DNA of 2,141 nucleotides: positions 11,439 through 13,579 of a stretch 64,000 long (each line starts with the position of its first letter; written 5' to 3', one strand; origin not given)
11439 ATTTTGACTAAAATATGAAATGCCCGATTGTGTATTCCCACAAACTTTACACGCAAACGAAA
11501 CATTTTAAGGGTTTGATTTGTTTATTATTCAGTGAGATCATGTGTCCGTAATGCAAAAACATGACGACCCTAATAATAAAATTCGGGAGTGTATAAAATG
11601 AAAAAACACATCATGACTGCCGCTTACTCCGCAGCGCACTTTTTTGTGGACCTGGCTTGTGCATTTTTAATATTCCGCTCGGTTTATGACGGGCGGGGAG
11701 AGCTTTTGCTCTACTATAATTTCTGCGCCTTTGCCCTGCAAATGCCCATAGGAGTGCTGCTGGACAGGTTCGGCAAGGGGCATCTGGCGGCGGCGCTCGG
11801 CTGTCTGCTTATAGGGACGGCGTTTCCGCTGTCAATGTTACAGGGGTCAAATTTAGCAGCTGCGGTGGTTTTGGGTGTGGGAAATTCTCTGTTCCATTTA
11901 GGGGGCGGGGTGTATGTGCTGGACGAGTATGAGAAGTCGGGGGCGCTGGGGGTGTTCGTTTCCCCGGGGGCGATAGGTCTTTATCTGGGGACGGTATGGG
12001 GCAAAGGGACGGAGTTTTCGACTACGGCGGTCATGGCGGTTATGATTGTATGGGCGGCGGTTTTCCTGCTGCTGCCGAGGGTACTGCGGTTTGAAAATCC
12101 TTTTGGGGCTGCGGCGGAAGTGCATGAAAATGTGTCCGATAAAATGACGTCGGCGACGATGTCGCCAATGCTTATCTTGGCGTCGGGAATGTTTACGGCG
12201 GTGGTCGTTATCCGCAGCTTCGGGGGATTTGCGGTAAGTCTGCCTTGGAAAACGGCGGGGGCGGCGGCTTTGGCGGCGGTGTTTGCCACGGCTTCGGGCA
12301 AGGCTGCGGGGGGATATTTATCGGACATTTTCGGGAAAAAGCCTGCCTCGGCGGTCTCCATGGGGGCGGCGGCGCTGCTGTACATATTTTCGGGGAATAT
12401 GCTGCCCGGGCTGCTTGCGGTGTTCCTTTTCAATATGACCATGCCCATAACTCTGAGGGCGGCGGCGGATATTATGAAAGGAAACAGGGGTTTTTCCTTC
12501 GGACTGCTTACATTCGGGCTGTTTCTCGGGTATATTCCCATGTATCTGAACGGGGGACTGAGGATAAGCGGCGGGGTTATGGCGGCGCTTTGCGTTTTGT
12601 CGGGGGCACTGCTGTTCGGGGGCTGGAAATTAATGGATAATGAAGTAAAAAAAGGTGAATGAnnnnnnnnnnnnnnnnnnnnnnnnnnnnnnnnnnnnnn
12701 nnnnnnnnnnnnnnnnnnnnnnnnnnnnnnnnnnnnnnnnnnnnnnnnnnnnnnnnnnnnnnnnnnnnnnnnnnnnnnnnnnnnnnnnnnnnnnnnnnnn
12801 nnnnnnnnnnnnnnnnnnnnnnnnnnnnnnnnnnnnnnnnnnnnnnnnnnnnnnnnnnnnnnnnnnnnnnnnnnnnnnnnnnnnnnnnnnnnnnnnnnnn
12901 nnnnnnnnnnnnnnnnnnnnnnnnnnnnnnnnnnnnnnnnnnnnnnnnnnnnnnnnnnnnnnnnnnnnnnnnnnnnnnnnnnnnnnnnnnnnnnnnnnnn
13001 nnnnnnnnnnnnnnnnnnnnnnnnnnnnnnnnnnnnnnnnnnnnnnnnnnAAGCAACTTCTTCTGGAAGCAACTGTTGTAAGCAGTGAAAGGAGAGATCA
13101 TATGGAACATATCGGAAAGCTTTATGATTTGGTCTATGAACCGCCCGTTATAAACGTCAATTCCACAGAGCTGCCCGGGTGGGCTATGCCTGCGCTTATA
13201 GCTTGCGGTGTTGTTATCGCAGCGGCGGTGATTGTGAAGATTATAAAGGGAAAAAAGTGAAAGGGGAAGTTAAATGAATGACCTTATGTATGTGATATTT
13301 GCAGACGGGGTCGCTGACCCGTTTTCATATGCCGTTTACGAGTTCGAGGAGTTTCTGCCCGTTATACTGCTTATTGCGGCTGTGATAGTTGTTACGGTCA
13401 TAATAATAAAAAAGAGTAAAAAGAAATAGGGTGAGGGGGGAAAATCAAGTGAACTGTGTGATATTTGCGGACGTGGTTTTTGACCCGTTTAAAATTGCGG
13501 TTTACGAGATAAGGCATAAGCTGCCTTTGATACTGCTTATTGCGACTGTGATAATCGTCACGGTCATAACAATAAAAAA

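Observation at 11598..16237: Candidate undescribed surface-protein processing/sorting system: six proteins with a shared D...P N-motif and LP-TM-basic tail beside two dedicated membrane proteins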

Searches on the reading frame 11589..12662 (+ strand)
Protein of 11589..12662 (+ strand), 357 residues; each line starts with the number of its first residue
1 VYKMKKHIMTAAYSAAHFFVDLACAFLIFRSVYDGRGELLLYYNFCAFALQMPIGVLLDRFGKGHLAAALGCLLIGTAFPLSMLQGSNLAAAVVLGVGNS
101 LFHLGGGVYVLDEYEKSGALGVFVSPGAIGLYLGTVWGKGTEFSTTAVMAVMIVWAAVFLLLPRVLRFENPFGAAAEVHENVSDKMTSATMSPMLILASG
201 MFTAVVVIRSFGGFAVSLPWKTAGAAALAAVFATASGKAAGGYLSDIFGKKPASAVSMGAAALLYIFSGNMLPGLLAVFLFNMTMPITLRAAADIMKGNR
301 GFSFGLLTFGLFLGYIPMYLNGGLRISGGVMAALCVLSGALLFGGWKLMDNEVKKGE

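Call 3: search_protein_families(library=pfam, proteins=[window:11589-12662:+], max_evalue=1)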
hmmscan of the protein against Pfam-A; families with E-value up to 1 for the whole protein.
window:11589-12662:+ (357 aa): 4 families
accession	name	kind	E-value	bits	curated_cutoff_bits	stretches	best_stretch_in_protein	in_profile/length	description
PF07690.21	MFS_1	-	1.1e-07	31.5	33.4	2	42-315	40-343/347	Major Facilitator Superfamily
PF00737.25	PsbH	-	0.091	12.9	24.6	1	144-161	23-40/52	Photosystem II 10 kDa phosphoprotein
PF05933.18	Fun_ATP-synt_8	-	0.19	12.4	26.1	0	262-280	22-40/48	Fungal ATP synthase protein 8 (A6L)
PF11027.13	DUF2615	-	0.58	10.7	23.4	0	142-182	52-92/104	Protein of unknown function (DUF2615)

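Call 4: search_protein_families(library=ncbifam, proteins=[window:11589-12662:+], max_evalue=1)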
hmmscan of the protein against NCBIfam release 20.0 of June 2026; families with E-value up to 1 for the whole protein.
window:11589-12662:+ (357 aa): 0 families

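Call 17: find_homologous_proteins(query=window:11598-12662:+, max_evalue=0.001)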
Query window:11598-12662:+ (354 aa): 2550 proteins with E <= 0.001 among 8000 candidates; the best 120 are listed.
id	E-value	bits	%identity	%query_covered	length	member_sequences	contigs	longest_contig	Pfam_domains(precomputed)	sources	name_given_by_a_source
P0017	1.7e-222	756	100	100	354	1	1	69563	PF07690.22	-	-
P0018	3.2e-198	676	91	99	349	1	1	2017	-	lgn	-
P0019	8.4e-195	665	88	100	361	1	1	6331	PF07690.22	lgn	-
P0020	3.9e-192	656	88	100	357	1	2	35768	-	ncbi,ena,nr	ncbi:MAG: hypothetical protein K2K57_13585 [Oscillospiraceae bacterium]|nr:hypothetical protein [Osc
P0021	2.3e-149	516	72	99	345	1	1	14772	-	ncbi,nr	ncbi:MAG: hypothetical protein NC078_02820 [Ruminococcus sp.]|nr:hypothetical protein [Ruminococcus 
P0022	8.5e-122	425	63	97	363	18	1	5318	-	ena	-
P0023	9.2e-121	422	62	99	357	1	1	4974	-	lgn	-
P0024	6.3e-118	412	63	97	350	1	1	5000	-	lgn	-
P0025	1.0e-116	408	61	99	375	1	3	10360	-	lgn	-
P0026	9.0e-112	392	58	99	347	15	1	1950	-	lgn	-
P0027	1.6e-110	388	57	100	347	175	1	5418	-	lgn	-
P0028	6.8e-110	386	57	100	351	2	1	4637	-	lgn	-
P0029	2.6e-108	381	58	99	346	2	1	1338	-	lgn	-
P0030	4.0e-108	380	57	100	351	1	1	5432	-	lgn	-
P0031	6.2e-108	380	57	99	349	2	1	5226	-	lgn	-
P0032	2.6e-107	378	56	99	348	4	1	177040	PF07690.22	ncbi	-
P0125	3.7e-69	252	47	88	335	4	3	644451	-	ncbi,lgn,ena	-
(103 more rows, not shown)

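Call 20: find_encoding_contigs(protein=P0032, flank=6000, max_places=2)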
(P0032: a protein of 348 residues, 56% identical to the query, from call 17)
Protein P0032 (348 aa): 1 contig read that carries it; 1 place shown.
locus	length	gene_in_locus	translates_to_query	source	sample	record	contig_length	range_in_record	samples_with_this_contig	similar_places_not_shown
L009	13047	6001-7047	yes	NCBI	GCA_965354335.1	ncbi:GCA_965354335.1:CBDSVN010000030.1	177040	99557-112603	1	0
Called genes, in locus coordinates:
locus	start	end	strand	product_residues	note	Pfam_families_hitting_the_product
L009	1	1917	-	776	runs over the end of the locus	PF01326:PPDK_N, PF00391:PEP-utilizers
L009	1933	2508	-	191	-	PF00440:TetR_N (faint)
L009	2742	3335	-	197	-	PF02441:Flavoprotein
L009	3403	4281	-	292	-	PF16924:DpaA_N, PF02826:2-Hacid_dh_C (weak), PF13241:NAD_binding_7 (faint)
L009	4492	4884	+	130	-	PF03061:4HBT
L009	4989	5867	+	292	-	PF00126:HTH_1, PF03466:LysR_substrate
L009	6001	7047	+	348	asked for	PF07690:MFS_1 (weak)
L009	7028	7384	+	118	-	-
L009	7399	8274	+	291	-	-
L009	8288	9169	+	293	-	-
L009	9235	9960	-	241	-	PF01520:Amidase_3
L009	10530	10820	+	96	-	PF12840:HTH_20, PF01022:HTH_5, PF13601:HTH_34 (weak)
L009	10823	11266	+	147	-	PF09719:C_GCAxxG_C_C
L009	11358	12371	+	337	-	PF03773:ArsP_1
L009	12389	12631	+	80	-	PF13192:Thioredoxin_3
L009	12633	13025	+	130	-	PF01451:LMWPc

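Call 21: find_encoding_contigs(protein=P0125, flank=6000, max_places=2)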
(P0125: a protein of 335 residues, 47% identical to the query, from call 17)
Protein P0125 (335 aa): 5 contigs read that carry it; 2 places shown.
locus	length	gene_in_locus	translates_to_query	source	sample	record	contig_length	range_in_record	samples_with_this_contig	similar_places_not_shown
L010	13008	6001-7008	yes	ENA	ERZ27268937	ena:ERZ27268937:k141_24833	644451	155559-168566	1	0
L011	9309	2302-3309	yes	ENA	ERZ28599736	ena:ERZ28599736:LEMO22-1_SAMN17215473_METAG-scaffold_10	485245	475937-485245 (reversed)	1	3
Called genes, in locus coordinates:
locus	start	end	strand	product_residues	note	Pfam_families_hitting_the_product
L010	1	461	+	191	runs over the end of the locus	-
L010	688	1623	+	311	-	PF13489:Methyltransf_23 (weak), PF08241:Methyltransf_11, PF08242:Methyltransf_12, PF13649:Methyltransf_25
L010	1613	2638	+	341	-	PF00348:polyprenyl_synt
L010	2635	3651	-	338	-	-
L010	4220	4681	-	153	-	PF03073:TspO_MBR (weak)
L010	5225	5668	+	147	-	PF04307:YdjM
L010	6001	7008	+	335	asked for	-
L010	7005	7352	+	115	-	-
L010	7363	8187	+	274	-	-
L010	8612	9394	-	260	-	PF08543:Phos_pyr_kin, PF00294:PfkB, PF01256:Carb_kinase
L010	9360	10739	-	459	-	PF02581:TMP-TENI, PF03060:NMO (weak), PF00702:Hydrolase, PF12710:HAD, PF13419:HAD_2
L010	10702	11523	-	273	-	PF02110:HK, PF08543:Phos_pyr_kin, PF01256:Carb_kinase (weak)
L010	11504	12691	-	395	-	PF02133:Transp_cyt_pur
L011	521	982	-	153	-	PF03073:TspO_MBR (weak)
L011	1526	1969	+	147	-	PF04307:YdjM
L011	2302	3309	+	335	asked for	-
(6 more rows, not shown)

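Call 23: search_protein_families(library=pfam, proteins=[L010:6001-7008:+, L010:7005-7352:+, L010:7363-8187:+, L009:7028-7384:+, L009:7399-8274:+, L009:8288-9169:+], max_evalue=1)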
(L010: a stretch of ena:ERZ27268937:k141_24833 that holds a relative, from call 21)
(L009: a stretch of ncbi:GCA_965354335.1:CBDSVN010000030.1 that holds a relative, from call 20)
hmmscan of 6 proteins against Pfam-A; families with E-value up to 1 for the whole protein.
L010:6001-7008:+ (335 aa): 1 family
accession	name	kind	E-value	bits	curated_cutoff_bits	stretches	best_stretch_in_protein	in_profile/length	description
PF07690.21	MFS_1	-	0.0043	16.5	33.4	1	32-297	37-342/347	Major Facilitator Superfamily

L010:7005-7352:+ (115 aa): 1 family
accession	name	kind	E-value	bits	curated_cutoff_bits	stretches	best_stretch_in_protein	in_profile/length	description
PF20040.4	DUF6442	-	0.23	12.1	25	1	49-107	34-92/102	Family of unknown function (DUF6442)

L010:7363-8187:+ (274 aa): 0 families

L009:7028-7384:+ (118 aa): 2 families
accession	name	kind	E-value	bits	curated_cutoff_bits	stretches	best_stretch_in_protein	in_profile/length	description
PF03694.18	Erg28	-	0.018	15.8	22.2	1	65-89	69-93/111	Erg28 like protein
PF24378.1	DUF7534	-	0.052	14.2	28.4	1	64-90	28-54/57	Family of unknown function (DUF7534)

L009:7399-8274:+ (291 aa): 2 families
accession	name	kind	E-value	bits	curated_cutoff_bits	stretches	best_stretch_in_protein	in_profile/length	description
PF13590.11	DUF4136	-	0.0027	18.6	32.8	1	60-217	26-92/152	Domain of unknown function (DUF4136)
PF13786.12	DUF4179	-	0.24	12.3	30.1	1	2-44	2-49/94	Domain of unknown function (DUF4179)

L009:8288-9169:+ (293 aa): 1 family
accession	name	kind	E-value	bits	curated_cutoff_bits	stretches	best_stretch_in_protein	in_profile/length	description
PF04800.17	NDUS4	-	0.042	14.5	31.9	1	184-222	17-55/96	NADH dehydrogenase ubiquinone Fe-S protein 4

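Call 24: search_protein_families(library=ncbifam, proteins=[L010:6001-7008:+, L010:7005-7352:+, L010:7363-8187:+, L009:7028-7384:+, L009:7399-8274:+, L009:8288-9169:+], max_evalue=1)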
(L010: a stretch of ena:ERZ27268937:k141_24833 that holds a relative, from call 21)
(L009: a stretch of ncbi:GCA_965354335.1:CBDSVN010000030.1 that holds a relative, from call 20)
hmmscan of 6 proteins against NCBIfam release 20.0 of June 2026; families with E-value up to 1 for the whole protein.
L010:6001-7008:+ (335 aa): 0 families

L010:7005-7352:+ (115 aa): 0 families

L010:7363-8187:+ (274 aa): 2 families
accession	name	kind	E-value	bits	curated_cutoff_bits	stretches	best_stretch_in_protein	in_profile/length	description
NF045844.1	BC85_0335_fam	subfamily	0.12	12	65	1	246-271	3-28/215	BC85_0335 family putative methyltransferase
NF033218.1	anchor_AmaP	equivalog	0.14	12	55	0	226-271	30-74/166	alkaline shock response membrane anchor protein AmaP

L009:7028-7384:+ (118 aa): 0 families

L009:7399-8274:+ (291 aa): 0 families

L009:8288-9169:+ (293 aa): 0 families

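Call 30: find_related_loci(query=A2, collection=genome_contigs, flank=6000)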
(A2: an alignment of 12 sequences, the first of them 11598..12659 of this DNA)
Query A2 (354 aa) in genome_contigs; peptide patterns used: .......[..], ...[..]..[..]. (x = any residue, [..] = any of these).
600 stretches matched a pattern (row limit reached: there are more); 565 encode a relative of the query (tblastn E <= 1e-3); the best 80 are kept; 80 distinct loci.
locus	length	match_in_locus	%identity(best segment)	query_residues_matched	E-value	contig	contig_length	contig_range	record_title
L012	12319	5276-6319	71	1-353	7e-152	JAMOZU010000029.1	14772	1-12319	MAG: Ruminococcus sp. isolate NALB_7811_11 Scaffold_#29__SCF_029___14772_bp, whole genome shotgun sequence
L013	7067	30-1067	57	1-354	1e-118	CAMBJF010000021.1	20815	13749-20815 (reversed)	MAG: uncultured Ruminococcus sp. isolate ERR1855543_bin.32_metaWRAP_v1.3_MAG genome assembly, contig: ERZ9514765.909, wh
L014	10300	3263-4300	55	1-354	5e-116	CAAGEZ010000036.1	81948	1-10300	MAG TPA_asm: Ruminococcaceae bacterium, isolate HGM13261, WGS project CAAGEZ010000000 data, contig: SRS476192_19_k119_10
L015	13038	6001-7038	54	1-354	5e-111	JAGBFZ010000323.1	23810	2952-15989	MAG: Oscillospiraceae bacterium isolate RGIG9084 Water_deer_Rectum.Co__c1079389, whole genome shotgun sequence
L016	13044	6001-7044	55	1-351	3e-107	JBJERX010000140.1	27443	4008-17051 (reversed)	MAG: Huintestinicola sp. isolate PUUB37_bin.024 NODE_922_length_27443_cov_8.635315, whole genome shotgun sequence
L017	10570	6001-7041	56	1-352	7e-106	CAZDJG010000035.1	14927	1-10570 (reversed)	MAG TPA_asm: uncultured Ruminococcus sp. isolate SRP222994_co1_529 genome assembly, contig: NODE_8420_length_14927_cov_5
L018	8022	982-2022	56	1-354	1e-105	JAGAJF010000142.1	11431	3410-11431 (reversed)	MAG: Oscillospiraceae bacterium isolate RGIG8492 Water_deer_Cecum-1__c321076, whole genome shotgun sequence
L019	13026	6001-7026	55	1-349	9e-105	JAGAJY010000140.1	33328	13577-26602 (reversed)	MAG: Oscillospiraceae bacterium isolate RGIG8511 Water_deer_Cecum-2__c236390, whole genome shotgun sequence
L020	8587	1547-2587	56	1-354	2e-101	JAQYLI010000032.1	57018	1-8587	MAG: Oscillospiraceae bacterium isolate SUG2049 k141_260051, whole genome shotgun sequence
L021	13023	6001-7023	52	3-349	7e-95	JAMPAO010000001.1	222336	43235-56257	MAG: Ruminococcus sp. isolate NALB_7813_12 Scaffold_#1__SCF_001__221736_bp, whole genome shotgun sequence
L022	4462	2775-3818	51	1-354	8e-89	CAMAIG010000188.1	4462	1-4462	MAG: uncultured Ruminococcus sp. isolate SRR5665903_bin.56_metaWRAP_v1.3_MAG genome assembly, contig: ERZ11448883.50597,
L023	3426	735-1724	45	2-342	2e-81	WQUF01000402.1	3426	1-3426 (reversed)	MAG: Oscillospiraceae bacterium isolate Cu122P5bin16 JGI20166J26741_11957785, whole genome shotgun sequence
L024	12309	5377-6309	47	2-321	2e-76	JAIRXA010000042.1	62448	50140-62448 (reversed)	MAG: Coriobacteriales bacterium isolate Gsp477_bin137 k119_4820586, whole genome shotgun sequence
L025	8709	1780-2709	46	1-318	4e-73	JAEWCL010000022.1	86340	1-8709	MAG: Bacillota bacterium isolate OH_PBB_3 k127_1501998, whole genome shotgun sequence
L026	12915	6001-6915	45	10-320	1e-71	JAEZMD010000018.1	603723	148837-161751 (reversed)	MAG: Bacillota bacterium isolate OH_CDB_9 k127_1782554, whole genome shotgun sequence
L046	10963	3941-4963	40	1-354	6e-68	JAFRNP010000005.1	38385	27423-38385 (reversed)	MAG: Clostridia bacterium isolate RGIG2633 Goat_Omasum-1__c17700, whole genome shotgun sequence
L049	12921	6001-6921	43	2-317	1e-67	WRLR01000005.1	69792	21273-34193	MAG: Oscillospiraceae bacterium isolate Th196P3bin33 Ga0099364_10000445, whole genome shotgun sequence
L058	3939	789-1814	44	10-342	1e-66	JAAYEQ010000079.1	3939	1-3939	MAG: Syntrophomonadaceae bacterium isolate AS07pgkLD_164 142453_AS07, whole genome shotgun sequence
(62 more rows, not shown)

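Call 53: predict_structure(alignment_id=A4)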
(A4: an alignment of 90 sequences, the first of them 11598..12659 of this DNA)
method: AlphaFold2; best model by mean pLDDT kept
length: 354 residues; sequences in the alignment: 90
mean_pLDDT: 95.0   pTM: 0.92
mean pLDDT of the five models: 95.0, 94.8, 94.6, 94.6, 94.5
residues with pLDDT >= 90: 326; 70-90: 16; 50-70: 8; < 50: 4
segments of 3 or more residues with pLDDT < 50: none
pLDDT, mean of each block of 10 residues (from residue 1): 97 99 97 95 98 96 98 98 97 99 97 97 97 95 98 98 96 68 66 97 97 90 95 98 98 98 98 98 97 93 98 94 97 98 96 89
secondary structure, 60 per line:
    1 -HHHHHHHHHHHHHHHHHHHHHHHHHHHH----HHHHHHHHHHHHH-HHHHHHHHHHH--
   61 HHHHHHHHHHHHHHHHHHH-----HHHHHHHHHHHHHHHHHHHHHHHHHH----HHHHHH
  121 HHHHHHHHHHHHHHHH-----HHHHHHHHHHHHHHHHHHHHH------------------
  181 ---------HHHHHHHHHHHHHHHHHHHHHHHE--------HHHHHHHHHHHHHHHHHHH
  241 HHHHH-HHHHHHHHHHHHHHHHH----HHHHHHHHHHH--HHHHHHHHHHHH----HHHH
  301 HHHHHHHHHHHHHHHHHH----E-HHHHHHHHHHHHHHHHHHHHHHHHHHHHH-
elements in order: H2-29 H34-46 H48-58 H61-79 H85-110 H115-136 H142-162 H190-212 H222-245 H247-263 H268-278 H281-292 H297-318 H325-353

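Call 55: fold_search(model_id=the predicted structure, library=pdb)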
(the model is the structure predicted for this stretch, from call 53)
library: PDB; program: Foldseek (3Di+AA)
matches with E <= 10: 525; with E <= 0.001: 253
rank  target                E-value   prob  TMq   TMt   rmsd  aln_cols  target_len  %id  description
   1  8xob                  2.7e-08  1.00  0.68  0.63   5.6       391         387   14  VMAT2 protonated state (released 2024-05-08)
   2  8jtb                  7.6e-08  1.00  0.67  0.64   5.8       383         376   15  VMAT2 complex with dopamine (released 2024-05-08)
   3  8tgg_A                8.6e-08  1.00  0.72  0.68   4.8       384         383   14  VMAT1 dimer with MPP+ and reserpine (released 2024-03-20)
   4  8jsx                  9.8e-08  1.00  0.67  0.63   6.2       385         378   15  VMAT2 complex with noradrenaline in lumen-facing state (released 2024-05-08)
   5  8tgj_A                1.2e-07  1.00  0.69  0.65   5.4       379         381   15  VMAT1 dimer in unbound form and with reserpine (released 2024-03-20)
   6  8x3k                  1.6e-07  1.00  0.68  0.65   5.9       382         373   16  Cryo-EM structure of human VMAT2 in complex with serotonin. (released 2025-01-15)
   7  8jsw                  1.9e-07  1.00  0.66  0.61   6.0       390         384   15  Human VMAT2 complex with serotonin (released 2023-11-29)
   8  8tgh_A                1.9e-07  1.00  0.66  0.62   5.7       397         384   15  VMAT1 dimer with amphetamine and reserpine (released 2024-03-20)
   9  8tgk_A                2.1e-07  1.00  0.69  0.65   5.3       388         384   15  VMAT1 dimer with histamine and reserpine (released 2024-03-20)
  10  8thr                  2.1e-07  1.00  0.63  0.59   6.7       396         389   15  Structure of the human vesicular monoamine transporter 2 (VMAT2) bound to tetrabenazine in an occluded conformation (released 2023-10-25)
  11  8wrd_A                2.5e-07  1.00  0.68  0.62   5.8       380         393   16  Human VMAT2 in the apo state (released 2024-09-25)
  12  8wre_A                3.0e-07  1.00  0.69  0.63   5.7       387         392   15  Human VMAT2 in complex with dopamine (released 2024-09-25)
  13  8tgn_A                3.0e-07  1.00  0.68  0.63   5.4       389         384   14  VMAT1 dimer with serotonin and reserpine (released 2024-03-20)
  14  8jta                  3.1e-07  1.00  0.67  0.62   7.1       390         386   15  Human VMAT2 complex with tetrabenazine (released 2023-11-29)
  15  3o7p                  3.1e-07  1.00  0.67  0.59   6.6       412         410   14  Crystal structure of the E.coli Fucose:proton symporter, FucP (N162A) (released 2010-09-15)
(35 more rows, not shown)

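Call 71: search_protein_families(library=padloc, proteins=[window:11598-12662:+, L010:7005-7352:+, L010:7363-8187:+], max_evalue=0.1)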
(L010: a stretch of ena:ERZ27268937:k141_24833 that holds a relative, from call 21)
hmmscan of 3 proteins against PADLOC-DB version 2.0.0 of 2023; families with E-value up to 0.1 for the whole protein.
window:11598-12662:+ (354 aa): 0 families

L010:7005-7352:+ (115 aa): 0 families

L010:7363-8187:+ (274 aa): 0 families

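Call 72: search_protein_families(library=phrogs, proteins=[window:11598-12662:+, L010:7005-7352:+, L010:7363-8187:+], max_evalue=0.1)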
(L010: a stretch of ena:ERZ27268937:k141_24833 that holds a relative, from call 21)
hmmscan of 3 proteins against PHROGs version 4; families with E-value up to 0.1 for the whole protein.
window:11598-12662:+ (354 aa): 1 family
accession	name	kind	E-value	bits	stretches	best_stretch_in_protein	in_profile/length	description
phrog_37143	-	unknown function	0.069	14.2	1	326-344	4-22/50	-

L010:7005-7352:+ (115 aa): 0 families

L010:7363-8187:+ (274 aa): 1 family
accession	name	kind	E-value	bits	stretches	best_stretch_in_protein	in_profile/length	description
phrog_16177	-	unknown function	0.029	15.5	1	2-48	2-48/64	-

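Call 93: search_solved_structures(query=A4, max_evalue=0.01)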
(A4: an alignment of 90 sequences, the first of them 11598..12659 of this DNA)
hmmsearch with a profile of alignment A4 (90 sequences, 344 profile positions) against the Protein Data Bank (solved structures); distinct sequences matched with E-value up to 0.01: 0.

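Call 97: search_protein_families(library=pfam, proteins=[L049:8182-9630:+, L046:6275-6766:+, L058:3115-3528:+], max_evalue=0.01)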
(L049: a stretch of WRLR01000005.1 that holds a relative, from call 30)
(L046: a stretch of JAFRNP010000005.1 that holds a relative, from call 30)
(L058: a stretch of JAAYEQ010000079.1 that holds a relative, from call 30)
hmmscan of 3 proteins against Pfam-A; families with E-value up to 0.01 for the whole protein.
L049:8182-9630:+ (482 aa): 1 family
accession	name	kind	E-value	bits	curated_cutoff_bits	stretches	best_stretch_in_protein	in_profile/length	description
PF00395.25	SLH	-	2.2e-17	63.2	20.8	2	420-462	3-44/44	S-layer homology domain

L046:6275-6766:+ (163 aa): 1 family
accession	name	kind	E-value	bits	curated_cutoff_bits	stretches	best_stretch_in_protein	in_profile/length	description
PF12679.13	ABC2_membrane_2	-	0.0045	16.7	27.2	1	18-116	7-83/283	ABC-2 family transporter protein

L058:3115-3528:+ (137 aa): 1 family
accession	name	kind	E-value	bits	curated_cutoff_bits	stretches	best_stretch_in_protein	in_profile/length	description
PF12963.12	DUF3852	-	0.0059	17.4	25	1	10-77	4-72/107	Protein of unknown function (DUF3852)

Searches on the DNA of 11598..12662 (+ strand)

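Call 70: search_rna_families(sources=[L010, L026, L031, L041, L043, L048, L065, L068, L072, L077, L083], threshold=gathering)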
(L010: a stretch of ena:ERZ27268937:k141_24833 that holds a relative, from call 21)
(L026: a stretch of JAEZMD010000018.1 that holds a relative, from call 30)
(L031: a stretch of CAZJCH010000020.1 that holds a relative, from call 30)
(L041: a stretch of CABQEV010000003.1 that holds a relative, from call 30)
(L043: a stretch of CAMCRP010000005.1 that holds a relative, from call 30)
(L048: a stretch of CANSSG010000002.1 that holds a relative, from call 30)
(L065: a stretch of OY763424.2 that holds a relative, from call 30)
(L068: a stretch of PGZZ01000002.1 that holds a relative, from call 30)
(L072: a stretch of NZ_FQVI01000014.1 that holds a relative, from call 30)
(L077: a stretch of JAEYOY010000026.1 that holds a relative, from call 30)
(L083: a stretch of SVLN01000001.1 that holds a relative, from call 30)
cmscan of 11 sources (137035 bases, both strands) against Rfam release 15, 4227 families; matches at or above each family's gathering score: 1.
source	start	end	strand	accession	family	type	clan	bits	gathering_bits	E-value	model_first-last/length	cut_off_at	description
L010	12760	12866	-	RF00059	TPP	Cis-reg; riboswitch;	-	67.3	54.3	9.8e-11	1-105/105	no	TPP riboswitch aptamer (THI element)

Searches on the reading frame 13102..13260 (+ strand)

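Call 3: search_protein_families(library=pfam, proteins=[window:13102-13260:+], max_evalue=1)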
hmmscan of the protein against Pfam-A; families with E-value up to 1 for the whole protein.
window:13102-13260:+ (52 aa): 0 families

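Call 4: search_protein_families(library=ncbifam, proteins=[window:13102-13260:+], max_evalue=1)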
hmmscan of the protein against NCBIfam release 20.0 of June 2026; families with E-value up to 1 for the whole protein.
window:13102-13260:+ (52 aa): 1 family
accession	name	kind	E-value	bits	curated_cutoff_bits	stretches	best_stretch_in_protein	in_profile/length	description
NF047369.1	antitoxin_TsaA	equivalog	0.088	13.3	100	1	26-49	34-57/84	type II toxin-antitoxin system antitoxin TsaA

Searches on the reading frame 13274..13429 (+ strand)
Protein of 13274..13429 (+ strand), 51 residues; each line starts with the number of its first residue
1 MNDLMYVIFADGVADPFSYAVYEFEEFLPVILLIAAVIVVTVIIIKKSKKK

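Call 3: search_protein_families(library=pfam, proteins=[window:13274-13429:+], max_evalue=1)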
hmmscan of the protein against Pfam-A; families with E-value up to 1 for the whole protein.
window:13274-13429:+ (51 aa): 0 families

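Call 4: search_protein_families(library=ncbifam, proteins=[window:13274-13429:+], max_evalue=1)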
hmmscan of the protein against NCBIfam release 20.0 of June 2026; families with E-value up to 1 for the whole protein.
window:13274-13429:+ (51 aa): 2 families
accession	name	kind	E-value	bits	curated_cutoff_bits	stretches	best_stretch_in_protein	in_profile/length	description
NF033507.3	Loki-CTERM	subfamily_domain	0.01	16.1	19.9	1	29-51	5-27/27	Loki-CTERM sorting domain-containing protein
NF041738.1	GG_III-CTERM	domain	0.11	12.4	22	1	32-51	8-27/28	GGIII-like transmembrane region-containing protein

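Call 71: search_protein_families(library=padloc, proteins=[window:13274-13429:+], max_evalue=0.1)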
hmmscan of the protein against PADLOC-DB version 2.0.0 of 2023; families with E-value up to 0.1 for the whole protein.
window:13274-13429:+ (51 aa): 0 families

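Call 72: search_protein_families(library=phrogs, proteins=[window:13274-13429:+], max_evalue=0.1)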
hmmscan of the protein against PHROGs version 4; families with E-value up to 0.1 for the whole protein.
window:13274-13429:+ (51 aa): 0 families
